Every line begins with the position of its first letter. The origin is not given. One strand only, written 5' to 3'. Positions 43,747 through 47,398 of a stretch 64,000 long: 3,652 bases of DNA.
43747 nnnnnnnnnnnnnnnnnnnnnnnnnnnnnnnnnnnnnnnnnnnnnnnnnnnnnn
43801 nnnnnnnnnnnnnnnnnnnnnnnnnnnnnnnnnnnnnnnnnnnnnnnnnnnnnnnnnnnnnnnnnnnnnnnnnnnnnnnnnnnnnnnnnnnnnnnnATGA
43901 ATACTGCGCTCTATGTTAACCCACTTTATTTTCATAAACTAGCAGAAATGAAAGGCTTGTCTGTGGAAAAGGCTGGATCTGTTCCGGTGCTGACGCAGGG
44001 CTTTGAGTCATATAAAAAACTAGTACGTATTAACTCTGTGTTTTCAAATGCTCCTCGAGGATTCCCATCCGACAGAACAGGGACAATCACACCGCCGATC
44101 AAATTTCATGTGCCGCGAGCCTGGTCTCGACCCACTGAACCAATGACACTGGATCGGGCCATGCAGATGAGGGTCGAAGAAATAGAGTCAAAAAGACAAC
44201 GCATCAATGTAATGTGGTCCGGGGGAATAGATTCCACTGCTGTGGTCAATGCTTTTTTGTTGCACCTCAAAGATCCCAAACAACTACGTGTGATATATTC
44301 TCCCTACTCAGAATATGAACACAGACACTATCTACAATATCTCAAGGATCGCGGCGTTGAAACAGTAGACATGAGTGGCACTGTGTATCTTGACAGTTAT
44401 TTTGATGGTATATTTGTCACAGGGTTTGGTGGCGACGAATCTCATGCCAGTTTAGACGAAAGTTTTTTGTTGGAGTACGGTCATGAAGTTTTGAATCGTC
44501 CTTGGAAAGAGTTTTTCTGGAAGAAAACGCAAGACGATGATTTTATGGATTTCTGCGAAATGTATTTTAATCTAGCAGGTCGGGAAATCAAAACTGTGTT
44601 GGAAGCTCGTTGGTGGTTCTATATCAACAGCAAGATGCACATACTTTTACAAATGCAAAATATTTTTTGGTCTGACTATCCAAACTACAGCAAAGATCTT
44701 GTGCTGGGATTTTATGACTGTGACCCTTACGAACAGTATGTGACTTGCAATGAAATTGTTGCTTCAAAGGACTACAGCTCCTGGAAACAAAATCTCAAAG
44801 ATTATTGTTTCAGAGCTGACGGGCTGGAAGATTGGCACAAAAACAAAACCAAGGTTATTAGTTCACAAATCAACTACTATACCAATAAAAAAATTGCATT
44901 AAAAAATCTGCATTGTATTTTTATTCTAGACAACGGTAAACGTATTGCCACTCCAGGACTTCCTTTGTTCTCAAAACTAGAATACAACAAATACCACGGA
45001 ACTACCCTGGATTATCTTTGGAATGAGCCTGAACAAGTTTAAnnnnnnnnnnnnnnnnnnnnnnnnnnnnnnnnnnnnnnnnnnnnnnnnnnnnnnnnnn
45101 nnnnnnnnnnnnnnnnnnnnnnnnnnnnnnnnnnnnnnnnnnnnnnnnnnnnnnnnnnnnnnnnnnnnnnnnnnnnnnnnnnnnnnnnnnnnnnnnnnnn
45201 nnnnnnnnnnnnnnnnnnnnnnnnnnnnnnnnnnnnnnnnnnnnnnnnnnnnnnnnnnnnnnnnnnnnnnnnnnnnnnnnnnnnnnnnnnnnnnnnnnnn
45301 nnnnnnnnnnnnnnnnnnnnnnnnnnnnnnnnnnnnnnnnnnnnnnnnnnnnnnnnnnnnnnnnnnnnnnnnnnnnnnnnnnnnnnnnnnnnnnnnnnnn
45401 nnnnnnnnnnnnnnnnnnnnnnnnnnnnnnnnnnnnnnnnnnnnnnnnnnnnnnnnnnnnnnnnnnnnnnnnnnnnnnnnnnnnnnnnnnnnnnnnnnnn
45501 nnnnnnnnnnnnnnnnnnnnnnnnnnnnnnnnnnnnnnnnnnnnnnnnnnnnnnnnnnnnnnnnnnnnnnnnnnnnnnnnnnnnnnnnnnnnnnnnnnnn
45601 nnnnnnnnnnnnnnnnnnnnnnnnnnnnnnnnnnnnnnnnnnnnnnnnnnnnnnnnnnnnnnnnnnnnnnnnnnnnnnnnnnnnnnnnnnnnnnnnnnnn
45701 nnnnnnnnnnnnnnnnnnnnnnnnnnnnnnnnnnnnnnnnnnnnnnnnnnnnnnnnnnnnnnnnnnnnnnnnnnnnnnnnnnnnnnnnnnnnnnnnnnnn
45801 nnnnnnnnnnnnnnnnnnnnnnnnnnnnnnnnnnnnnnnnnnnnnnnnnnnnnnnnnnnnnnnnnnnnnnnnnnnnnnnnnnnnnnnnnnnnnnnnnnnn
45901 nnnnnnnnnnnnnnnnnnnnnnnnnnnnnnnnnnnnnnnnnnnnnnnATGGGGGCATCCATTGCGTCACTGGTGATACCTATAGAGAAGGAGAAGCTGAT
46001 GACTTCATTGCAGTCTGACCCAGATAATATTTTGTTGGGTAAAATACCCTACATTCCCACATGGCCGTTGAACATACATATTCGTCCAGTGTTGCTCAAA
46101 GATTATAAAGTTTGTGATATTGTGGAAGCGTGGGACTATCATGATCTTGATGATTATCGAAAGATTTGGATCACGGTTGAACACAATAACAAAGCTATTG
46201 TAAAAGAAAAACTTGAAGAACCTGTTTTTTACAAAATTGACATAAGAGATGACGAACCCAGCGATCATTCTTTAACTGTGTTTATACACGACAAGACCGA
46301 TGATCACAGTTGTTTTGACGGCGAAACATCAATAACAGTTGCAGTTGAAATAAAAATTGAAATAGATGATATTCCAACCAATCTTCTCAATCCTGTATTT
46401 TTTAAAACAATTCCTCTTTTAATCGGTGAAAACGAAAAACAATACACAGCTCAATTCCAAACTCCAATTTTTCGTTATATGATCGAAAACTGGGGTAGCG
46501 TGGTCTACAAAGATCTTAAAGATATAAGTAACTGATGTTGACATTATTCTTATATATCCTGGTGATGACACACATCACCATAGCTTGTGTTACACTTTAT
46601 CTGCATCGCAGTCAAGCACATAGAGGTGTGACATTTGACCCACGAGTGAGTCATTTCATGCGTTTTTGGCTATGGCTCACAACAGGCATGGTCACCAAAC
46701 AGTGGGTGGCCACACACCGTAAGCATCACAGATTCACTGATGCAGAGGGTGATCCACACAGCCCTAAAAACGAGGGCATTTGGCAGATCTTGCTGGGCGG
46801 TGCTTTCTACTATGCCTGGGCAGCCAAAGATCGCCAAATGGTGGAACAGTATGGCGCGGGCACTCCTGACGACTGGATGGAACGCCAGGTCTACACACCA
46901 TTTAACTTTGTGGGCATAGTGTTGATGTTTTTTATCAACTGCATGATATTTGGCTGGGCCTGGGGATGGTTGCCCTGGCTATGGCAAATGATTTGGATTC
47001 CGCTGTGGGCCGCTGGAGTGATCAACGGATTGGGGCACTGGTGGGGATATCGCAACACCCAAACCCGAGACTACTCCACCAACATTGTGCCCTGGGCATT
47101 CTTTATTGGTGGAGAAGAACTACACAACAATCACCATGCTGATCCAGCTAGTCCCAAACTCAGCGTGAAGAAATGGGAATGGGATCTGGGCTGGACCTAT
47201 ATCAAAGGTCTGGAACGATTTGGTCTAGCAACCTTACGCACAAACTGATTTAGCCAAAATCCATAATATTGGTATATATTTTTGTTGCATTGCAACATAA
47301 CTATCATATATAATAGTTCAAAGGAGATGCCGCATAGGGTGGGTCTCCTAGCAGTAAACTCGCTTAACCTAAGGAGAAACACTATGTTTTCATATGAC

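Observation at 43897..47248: PP-loop ATPase overlapping a second amidinotransferase-fold enzyme, followed by a desaturase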

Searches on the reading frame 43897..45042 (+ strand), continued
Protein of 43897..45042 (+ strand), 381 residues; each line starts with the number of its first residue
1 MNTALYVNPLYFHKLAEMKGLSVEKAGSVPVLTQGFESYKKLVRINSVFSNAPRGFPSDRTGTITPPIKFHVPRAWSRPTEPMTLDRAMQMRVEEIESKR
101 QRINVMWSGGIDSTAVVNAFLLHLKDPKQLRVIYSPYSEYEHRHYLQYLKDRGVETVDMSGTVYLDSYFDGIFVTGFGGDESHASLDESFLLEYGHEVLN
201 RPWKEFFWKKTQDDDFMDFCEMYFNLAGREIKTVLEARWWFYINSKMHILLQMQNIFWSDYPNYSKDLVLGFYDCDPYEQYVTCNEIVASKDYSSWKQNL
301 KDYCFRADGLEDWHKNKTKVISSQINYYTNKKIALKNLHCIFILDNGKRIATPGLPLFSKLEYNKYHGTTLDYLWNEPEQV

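Call 96: search_protein_families(library=pfam, proteins=[L237:8277-8966:+, L180:7589-7972:+, L239:6116-6610:+, L219:5098-6159:+, L209:6575-7183:+, L228:7199-7792:+, L229:3810-4538:+, L209:5923-6636:+, L171:6229-7659:+, L170:4697-6349:+], max_evalue=0.01)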
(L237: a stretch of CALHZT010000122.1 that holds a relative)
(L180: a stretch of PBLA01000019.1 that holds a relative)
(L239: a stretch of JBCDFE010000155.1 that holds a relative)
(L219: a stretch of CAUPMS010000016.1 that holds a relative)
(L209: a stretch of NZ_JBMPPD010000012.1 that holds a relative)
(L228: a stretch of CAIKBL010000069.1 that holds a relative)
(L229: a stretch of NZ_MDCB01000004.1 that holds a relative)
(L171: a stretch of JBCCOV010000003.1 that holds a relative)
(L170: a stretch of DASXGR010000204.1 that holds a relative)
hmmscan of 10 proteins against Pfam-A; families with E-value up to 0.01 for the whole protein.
L237:8277-8966:+ (229 aa): 4 families
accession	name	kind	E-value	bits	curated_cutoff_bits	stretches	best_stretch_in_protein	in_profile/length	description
PF07883.17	Cupin_2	-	6.3e-13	48.7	27.2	2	142-203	5-67/70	Cupin domain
PF02311.25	AraC_binding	-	1.2e-11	44.9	21.1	2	149-198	17-66/135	AraC-like ligand binding domain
PF12852.13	Cupin_6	-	0.0014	18.8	26.7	0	154-211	34-91/183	Cupin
PF05899.18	Cupin_3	-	0.0027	17.8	23.5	1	52-86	27-62/74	EutQ-like cupin domain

L180:7589-7972:+ (127 aa): 0 families

L239:6116-6610:+ (164 aa): 0 families

L219:5098-6159:+ (353 aa): 1 family
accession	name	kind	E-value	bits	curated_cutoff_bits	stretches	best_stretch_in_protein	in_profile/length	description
PF04865.19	Baseplate_J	-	5.8e-67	226.1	21.1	1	65-318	2-255/255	Baseplate J-like protein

L209:6575-7183:+ (202 aa): 0 families

L228:7199-7792:+ (197 aa): 0 families

L229:3810-4538:+ (242 aa): 2 families
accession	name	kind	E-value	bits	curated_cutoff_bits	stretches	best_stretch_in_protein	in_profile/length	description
PF06890.18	Phage_Mu_Gp45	-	2.4e-29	101.5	24.1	1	51-118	1-68/68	Bacteriophage Mu Gp45, N-terminal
PF09089.16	gp12-short_mid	-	0.00037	21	25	0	141-200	13-74/81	Phage short tail fibre protein gp12, middle domain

L209:5923-6636:+ (237 aa): 1 family
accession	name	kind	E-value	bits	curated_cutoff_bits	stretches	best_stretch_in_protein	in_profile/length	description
PF10076.14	Phage_Mu_Gp48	-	8.7e-26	91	37.4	1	50-236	3-149/150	Bacteriophage Mu-like, Gp48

L171:6229-7659:+ (476 aa): 5 families
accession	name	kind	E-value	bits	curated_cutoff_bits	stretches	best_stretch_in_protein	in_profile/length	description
PF01134.28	GIDA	-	4.6e-96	322.7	22.1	1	12-382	2-389/391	Glucose inhibited division protein A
PF13450.12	NAD_binding_8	-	9.8e-05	23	21.9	1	14-49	1-36/68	NAD(P)-binding Rossmann-like domain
PF01266.30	DAO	-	0.0021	18.1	27.9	1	14-62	4-50/353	FAD dependent oxidoreductase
PF00890.30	FAD_binding_2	-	0.0044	16.7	20.4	1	14-65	4-56/414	FAD binding domain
PF12831.13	FAD_oxidored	-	0.0074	16.1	27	0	13-86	3-74/416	FAD dependent oxidoreductase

L170:4697-6349:+ (550 aa): 1 family
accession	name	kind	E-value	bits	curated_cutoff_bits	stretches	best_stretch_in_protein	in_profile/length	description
PF09286.16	Pro-kuma_activ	-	1.4e-12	48.5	23.5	1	19-166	5-142/143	Pro-kumamolisin, activation domain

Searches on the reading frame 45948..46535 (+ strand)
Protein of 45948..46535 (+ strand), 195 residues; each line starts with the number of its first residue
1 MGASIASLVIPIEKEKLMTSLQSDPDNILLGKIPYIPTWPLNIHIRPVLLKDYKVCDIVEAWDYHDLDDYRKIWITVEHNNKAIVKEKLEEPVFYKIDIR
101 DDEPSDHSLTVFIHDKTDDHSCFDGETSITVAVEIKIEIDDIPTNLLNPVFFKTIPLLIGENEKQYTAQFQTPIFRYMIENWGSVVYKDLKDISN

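Call 3: search_protein_families(library=pfam, proteins=[window:45948-46535:+], max_evalue=0.1)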
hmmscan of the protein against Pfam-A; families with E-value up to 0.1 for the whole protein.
window:45948-46535:+ (195 aa): 0 families

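Call 4: search_protein_families(library=phrogs, proteins=[window:45948-46535:+], max_evalue=0.01)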
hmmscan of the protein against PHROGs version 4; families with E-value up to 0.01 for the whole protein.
window:45948-46535:+ (195 aa): 0 families

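Call 32: search_protein_families(library=ncbifam, proteins=[window:45999-46535:+], max_evalue=0.05)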
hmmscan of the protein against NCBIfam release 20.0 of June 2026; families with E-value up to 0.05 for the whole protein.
window:45999-46535:+ (178 aa): 0 families

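Call 53: search_solved_structures(query=A3, max_evalue=10, show_alignments=2)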
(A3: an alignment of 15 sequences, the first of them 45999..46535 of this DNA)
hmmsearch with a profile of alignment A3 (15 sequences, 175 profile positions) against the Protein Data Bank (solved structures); distinct sequences matched with E-value up to 10: 2.
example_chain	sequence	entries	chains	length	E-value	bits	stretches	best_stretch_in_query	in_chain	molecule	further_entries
2vtx_J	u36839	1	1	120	0.27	14.4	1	61-120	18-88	NPM-A PROTEIN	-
2vtx_A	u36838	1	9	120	0.75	12.9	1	61-114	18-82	NPM-A PROTEIN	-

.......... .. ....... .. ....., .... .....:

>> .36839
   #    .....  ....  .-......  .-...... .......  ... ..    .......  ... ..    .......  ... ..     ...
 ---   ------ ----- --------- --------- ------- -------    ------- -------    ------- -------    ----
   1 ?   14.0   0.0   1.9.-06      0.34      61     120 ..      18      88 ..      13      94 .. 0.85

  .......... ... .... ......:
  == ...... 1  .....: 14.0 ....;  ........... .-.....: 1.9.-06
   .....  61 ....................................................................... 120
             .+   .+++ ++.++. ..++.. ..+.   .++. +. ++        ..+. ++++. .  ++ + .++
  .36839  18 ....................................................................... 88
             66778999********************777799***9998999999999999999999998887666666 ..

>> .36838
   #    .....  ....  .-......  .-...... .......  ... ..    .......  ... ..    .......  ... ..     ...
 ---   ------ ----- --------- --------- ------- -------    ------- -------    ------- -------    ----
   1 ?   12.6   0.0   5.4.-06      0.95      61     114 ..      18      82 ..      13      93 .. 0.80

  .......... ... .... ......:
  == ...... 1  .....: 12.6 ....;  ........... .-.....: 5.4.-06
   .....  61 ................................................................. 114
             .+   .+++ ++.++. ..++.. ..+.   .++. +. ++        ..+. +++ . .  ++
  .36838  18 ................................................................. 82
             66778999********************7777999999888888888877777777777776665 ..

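Call 61: find_homologous_proteins(query=A3, max_evalue=0.001)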
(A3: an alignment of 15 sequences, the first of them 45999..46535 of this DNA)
Query A3 (15 sequences) (178 aa, profile of the alignment): 15 proteins with E <= 0.001 among 564 candidates.
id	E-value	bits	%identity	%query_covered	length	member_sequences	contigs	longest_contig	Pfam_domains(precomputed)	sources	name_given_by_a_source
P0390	9.7e-47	177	-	-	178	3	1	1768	-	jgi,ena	jgi:hypothetical protein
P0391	5.4e-46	175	22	51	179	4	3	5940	-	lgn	-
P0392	7.0e-45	171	33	10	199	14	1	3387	-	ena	-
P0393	2.5e-41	160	20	48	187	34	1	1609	-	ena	-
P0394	3.7e-39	152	32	12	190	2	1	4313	-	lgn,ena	-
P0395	3.7e-37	146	28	14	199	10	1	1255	-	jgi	jgi:hypothetical protein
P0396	9.5e-36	141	30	11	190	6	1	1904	-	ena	-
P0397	5.5e-35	139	42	15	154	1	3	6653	-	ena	-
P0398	1.2e-31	128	33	7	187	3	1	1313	-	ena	-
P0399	8.4e-30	122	99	100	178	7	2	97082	-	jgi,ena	jgi:hypothetical protein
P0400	9.9e-27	112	33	12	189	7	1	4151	-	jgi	jgi:hypothetical protein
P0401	2.9e-23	101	84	99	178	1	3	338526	-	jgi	jgi:hypothetical protein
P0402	7.7e-20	90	62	100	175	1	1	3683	-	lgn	-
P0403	1.2e-14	73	87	58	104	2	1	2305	-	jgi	jgi:hypothetical protein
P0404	1.5e-4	40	-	-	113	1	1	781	-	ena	-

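Call 72: predict_structure(alignment_id=A5)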
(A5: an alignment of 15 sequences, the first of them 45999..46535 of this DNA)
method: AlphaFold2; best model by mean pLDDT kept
length: 178 residues; sequences in the alignment: 15
mean_pLDDT: 67.0   pTM: 0.63
mean pLDDT of the five models: 67.0, 66.6, 63.3, 63.1, 61.6
residues with pLDDT >= 90: 2; 70-90: 89; 50-70: 57; < 50: 30
segments of 3 or more residues with pLDDT < 50: 1-15, 166-178
pLDDT, mean of each block of 10 residues (from residue 1): 35 54 84 78 62 76 89 85 83 75 60 77 62 55 65 74 49 33
secondary structure, 60 per line:
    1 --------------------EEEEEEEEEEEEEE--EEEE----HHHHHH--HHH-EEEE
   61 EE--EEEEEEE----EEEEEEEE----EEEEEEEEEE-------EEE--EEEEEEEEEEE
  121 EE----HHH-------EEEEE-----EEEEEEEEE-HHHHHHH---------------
elements in order: E21-34 E37-40 H45-50 E57-62 E65-71 E76-83 E88-97 E105-107 E110-122 E137-141 E147-155 H157-163

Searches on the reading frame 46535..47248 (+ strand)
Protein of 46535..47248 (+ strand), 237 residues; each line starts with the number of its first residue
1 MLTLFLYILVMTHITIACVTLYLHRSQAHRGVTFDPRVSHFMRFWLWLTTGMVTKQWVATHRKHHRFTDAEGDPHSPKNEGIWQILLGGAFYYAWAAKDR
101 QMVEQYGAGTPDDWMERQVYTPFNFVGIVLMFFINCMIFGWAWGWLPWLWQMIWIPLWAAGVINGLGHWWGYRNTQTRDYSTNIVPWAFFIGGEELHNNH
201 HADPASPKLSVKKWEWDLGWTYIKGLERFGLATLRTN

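Call 3: search_protein_families(library=pfam, proteins=[window:46535-47248:+], max_evalue=0.1)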
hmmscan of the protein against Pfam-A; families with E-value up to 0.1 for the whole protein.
window:46535-47248:+ (237 aa): 1 family
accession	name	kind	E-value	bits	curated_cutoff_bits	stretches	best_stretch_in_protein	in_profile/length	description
PF00487.30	FA_desaturase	-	8.4e-17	62.2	29.7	1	5-207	6-227/253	Fatty acid desaturase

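Call 4: search_protein_families(library=phrogs, proteins=[window:46535-47248:+], max_evalue=0.01)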
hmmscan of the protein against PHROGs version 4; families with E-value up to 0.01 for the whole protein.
window:46535-47248:+ (237 aa): 1 family
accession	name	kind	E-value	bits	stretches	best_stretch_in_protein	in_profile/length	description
phrog_35201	-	unknown function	3.6e-22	80.2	1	13-231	11-237/274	-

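Call 32: search_protein_families(library=ncbifam, proteins=[window:46535-47248:+], max_evalue=0.05)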
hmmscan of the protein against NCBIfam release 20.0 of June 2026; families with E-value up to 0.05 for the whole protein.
window:46535-47248:+ (237 aa): 1 family
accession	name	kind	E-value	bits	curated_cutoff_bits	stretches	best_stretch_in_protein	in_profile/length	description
NF049918.1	DesA_fam_desat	equivalog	1.6e-110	369.9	400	1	3-235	9-240/385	DesA family fatty acid desaturase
